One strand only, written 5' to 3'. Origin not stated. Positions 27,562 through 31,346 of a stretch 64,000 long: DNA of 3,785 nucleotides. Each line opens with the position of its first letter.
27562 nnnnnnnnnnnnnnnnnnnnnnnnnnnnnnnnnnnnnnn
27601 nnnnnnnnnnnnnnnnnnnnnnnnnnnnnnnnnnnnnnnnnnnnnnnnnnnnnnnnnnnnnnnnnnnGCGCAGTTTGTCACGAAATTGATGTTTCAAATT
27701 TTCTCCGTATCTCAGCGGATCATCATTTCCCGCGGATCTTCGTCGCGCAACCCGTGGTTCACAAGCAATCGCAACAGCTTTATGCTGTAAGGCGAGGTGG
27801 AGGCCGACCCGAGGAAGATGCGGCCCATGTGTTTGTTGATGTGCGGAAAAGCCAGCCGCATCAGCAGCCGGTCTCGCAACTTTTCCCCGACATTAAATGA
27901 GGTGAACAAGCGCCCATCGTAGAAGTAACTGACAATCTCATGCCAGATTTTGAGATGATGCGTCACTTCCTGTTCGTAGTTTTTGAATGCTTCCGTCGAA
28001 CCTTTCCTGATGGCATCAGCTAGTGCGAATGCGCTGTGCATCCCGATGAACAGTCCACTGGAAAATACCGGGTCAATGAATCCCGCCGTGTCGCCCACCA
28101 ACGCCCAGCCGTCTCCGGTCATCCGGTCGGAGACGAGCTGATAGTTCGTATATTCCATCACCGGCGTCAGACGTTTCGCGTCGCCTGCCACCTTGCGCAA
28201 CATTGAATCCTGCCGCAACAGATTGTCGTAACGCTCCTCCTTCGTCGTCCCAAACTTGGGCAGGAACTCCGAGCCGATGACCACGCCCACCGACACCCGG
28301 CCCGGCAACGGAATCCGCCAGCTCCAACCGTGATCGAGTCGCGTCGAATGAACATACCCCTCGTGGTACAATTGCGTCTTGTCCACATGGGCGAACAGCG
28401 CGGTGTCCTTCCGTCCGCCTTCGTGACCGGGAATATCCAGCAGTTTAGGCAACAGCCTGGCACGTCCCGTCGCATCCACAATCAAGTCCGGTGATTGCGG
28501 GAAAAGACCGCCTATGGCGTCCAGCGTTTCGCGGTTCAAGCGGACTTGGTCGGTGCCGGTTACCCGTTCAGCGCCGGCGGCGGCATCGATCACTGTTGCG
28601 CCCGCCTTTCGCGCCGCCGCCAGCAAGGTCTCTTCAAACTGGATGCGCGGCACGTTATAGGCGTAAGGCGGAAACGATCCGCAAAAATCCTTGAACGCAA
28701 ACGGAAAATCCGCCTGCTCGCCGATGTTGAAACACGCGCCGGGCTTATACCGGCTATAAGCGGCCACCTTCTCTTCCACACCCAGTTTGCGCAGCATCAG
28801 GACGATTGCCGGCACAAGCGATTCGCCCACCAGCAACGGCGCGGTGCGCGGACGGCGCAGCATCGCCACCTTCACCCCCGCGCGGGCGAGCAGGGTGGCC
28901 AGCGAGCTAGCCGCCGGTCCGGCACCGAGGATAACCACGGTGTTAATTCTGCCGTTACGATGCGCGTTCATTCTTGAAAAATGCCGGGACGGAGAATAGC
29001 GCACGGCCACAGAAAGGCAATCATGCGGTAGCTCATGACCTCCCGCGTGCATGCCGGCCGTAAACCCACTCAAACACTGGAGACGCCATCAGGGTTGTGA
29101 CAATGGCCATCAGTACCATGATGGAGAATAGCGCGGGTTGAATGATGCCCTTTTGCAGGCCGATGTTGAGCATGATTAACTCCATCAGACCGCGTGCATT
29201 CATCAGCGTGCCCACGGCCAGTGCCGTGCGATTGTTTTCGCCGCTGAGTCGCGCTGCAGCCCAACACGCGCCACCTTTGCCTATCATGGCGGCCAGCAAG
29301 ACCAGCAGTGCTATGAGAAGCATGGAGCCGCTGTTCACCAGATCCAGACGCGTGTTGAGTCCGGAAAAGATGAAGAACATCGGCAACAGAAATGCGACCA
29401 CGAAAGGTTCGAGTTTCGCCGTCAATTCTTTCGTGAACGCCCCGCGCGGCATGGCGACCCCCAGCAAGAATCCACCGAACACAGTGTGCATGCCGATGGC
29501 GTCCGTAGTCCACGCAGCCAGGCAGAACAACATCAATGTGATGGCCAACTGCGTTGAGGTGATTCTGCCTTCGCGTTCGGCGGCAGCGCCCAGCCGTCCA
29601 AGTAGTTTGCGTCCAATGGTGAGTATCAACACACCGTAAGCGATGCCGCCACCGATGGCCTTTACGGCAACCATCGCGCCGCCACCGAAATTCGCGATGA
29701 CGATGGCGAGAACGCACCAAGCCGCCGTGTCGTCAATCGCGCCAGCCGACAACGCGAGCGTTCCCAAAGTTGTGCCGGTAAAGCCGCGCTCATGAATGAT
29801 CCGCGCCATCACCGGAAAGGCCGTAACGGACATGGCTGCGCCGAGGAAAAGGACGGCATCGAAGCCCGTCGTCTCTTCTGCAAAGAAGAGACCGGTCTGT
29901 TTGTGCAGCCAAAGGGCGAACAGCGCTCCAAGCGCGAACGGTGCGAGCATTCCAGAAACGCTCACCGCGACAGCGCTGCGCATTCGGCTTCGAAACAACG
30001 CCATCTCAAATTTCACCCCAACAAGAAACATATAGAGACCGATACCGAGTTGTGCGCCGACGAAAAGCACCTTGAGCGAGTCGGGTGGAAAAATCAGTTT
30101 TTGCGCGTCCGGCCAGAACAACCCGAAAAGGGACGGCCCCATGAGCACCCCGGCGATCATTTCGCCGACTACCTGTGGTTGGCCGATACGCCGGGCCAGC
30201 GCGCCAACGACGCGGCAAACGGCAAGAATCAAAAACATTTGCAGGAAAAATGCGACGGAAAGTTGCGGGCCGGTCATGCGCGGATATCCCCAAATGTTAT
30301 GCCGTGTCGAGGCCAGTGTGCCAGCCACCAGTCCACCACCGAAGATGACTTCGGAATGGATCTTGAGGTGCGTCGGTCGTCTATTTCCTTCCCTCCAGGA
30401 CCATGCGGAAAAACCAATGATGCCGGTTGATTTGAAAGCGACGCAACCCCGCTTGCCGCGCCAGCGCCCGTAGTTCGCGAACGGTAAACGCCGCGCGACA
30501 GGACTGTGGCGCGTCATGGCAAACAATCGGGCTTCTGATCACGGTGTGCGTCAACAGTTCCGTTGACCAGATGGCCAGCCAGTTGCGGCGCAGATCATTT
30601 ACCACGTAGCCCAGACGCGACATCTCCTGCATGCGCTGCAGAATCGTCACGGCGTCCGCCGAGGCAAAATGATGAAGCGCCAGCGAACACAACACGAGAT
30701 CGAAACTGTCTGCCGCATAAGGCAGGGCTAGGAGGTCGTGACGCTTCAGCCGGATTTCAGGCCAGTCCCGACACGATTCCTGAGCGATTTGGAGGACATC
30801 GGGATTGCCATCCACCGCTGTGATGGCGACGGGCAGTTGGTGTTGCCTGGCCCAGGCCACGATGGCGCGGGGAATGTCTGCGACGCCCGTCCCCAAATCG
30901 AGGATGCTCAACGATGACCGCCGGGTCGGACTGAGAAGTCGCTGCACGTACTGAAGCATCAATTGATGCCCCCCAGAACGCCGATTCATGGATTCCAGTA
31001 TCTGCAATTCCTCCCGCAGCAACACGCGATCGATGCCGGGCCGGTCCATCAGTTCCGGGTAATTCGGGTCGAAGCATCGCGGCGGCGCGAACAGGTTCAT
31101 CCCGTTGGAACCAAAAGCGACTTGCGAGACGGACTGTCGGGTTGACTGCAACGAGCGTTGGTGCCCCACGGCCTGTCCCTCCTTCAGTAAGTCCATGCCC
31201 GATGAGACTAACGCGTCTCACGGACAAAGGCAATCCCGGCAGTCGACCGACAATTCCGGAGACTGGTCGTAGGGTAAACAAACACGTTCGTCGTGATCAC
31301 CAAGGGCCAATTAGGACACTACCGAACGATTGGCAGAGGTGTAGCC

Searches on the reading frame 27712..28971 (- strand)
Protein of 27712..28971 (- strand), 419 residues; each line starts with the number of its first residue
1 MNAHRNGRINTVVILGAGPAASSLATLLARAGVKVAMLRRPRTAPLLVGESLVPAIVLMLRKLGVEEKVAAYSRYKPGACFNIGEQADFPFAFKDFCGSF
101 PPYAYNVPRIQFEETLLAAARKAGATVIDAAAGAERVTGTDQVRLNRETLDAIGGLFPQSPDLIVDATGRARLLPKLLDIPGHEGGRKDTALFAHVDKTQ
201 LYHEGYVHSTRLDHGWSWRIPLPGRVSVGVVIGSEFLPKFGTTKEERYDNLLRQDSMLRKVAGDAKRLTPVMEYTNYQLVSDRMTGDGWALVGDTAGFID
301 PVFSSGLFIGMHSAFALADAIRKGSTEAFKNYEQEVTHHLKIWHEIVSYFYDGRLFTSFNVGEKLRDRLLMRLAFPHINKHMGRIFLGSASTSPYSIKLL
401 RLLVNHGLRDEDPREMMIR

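Call 40: search_protein_families(library=ncbifam, proteins=[window:27712-28971:-], max_evalue=0.001)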
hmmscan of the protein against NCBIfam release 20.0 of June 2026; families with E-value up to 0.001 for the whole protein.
window:27712-28971:- (419 aa): 34 families (the best 25 are shown)
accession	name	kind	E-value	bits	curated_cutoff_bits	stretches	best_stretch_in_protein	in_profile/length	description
NF049967.1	QhpG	equivalog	7e-33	114.2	240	1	12-322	1-287/423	flavin-dependent monooxygenase QhpG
NF033113.0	halo_ClmS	equivalog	1.1e-32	113.4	900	1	11-357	4-363/570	chloramphenicol-biosynthetic FADH2-dependent halogenase CmlS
NF038171.1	maturase_LodB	equivalog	3e-21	75.9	400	1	12-352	2-346/361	lysine-epsilon-oxidase maturase LodB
TIGR02032.1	GG-red-SF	subfamily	5.8e-20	72.2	158.8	1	12-320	3-296/297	geranylgeranyl reductase family protein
NF038174.1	maturase_GoxB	equivalog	4.3e-18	65.5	400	1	11-340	2-332/358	glycine oxidase maturase GoxB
TIGR01988.1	Ubi-OHases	subfamily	3e-11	42.8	224.65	1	12-335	2-334/387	ubiquinone biosynthesis hydroxylase, UbiH/UbiF/VisC/COQ6 family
NF045655.1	MkRedMenJ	equivalog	5.3e-11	42.1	700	1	11-129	6-121/406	menaquinone reductase MenJ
NF006593.0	PRK09126.1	equivalog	4.6e-09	35.6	420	1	256-327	250-321/393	5-demethoxyubiquinol-8 5-hydroxylase UbiM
NF005691.0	PRK07494.1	equivalog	6.5e-09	34.8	459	1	10-327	9-321/404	UbiH/UbiF family hydroxylase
NF041385.1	Dggglyphlred_Halo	equivalog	7.1e-08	31.4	700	1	112-356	97-349/405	digeranylgeranylglycerophospholipid reductase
NF041080.1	DGGGPL_reductase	equivalog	9.5e-08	31.3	580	0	105-327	90-317/447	digeranylgeranylglycerophospholipid reductase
NF005313.0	PRK06847.1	subfamily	4e-07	29.3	372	1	8-128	3-125/375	hypothetical protein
TIGR01984.1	UbiH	equivalog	8.9e-07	28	392.2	1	12-330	2-324/382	2-octaprenyl-6-methoxyphenyl hydroxylase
NF041160.1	DGGPL_Thplmales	equivalog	9.9e-07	28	780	0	197-338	191-333/396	digeranylgeranylglycerophospholipid reductase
NF005720.0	PRK07538.1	subfamily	1.2e-06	27.7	400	1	11-73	4-67/418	hypothetical protein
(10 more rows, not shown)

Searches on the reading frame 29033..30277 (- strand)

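Call 40: search_protein_families(library=ncbifam, proteins=[window:29033-30277:-], max_evalue=0.001)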
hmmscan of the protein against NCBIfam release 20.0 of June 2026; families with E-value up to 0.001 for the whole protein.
window:29033-30277:- (414 aa): 4 families
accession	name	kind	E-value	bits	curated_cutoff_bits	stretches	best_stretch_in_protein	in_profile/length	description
TIGR00932.1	2a37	subfamily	7.5e-37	127.3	238.3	1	23-308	6-273/275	monovalent cation:proton antiporter-2 (CPA2) family protein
NF002973.0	PRK03659.1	equivalog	1.8e-11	43.4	804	1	14-401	12-371/602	glutathione-regulated potassium-efflux system protein KefB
NF002924.0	PRK03562.1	equivalog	2.8e-09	36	752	1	10-405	6-378/623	glutathione-regulated potassium-efflux system protein KefC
NF007950.1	PRK10669.1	equivalog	1.9e-05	23.7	700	1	18-402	15-383/547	YbaL family putative K(+) efflux transporter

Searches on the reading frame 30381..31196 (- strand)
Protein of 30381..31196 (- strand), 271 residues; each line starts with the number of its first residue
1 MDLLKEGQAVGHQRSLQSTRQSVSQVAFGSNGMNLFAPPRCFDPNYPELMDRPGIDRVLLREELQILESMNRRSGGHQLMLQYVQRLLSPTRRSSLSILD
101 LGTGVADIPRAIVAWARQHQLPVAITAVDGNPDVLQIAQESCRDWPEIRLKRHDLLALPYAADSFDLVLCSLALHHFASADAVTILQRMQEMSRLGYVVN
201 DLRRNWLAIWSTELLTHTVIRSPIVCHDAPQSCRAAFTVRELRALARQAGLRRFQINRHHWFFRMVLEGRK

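Call 40: search_protein_families(library=ncbifam, proteins=[window:30381-31196:-], max_evalue=0.001)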
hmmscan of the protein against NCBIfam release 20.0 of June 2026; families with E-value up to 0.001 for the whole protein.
window:30381-31196:- (271 aa): 7 families
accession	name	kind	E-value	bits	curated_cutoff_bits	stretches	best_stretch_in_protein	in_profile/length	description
NF004851.0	PRK06202.1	equivalog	6.7e-44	150.1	243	1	46-267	13-227/237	hypothetical protein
TIGR01934.1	MenG_MenH_UbiE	subfamily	5.1e-07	29.2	158.35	1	94-181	39-123/223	ubiquinone/menaquinone biosynthesis methyltransferase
NF043040.1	corrin_prot_MT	hypoth_equivalog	1.2e-06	28.1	180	1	84-252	31-197/216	corrinoid protein-associated methyltransferase CpaM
NF001244.0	PRK00216.1-5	equivalog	7e-06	25.5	216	1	94-174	50-128/236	bifunctional demethylmenaquinone methyltransferase/2-methoxy-6-polyprenyl-1,4-benzoquinol methylase UbiE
TIGR02072.1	BioC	equivalog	2.3e-05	24.3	184.95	1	85-194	28-125/244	malonyl-ACP O-methyltransferase BioC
NF045667.1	MTase_DVU1556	equivalog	0.00036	20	155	1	73-182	4-102/213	DVU_1556 family methyltransferase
NF001241.0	PRK00216.1-2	equivalog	0.00042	20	327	0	153-229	101-177/231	demethylmenaquinone methyltransferase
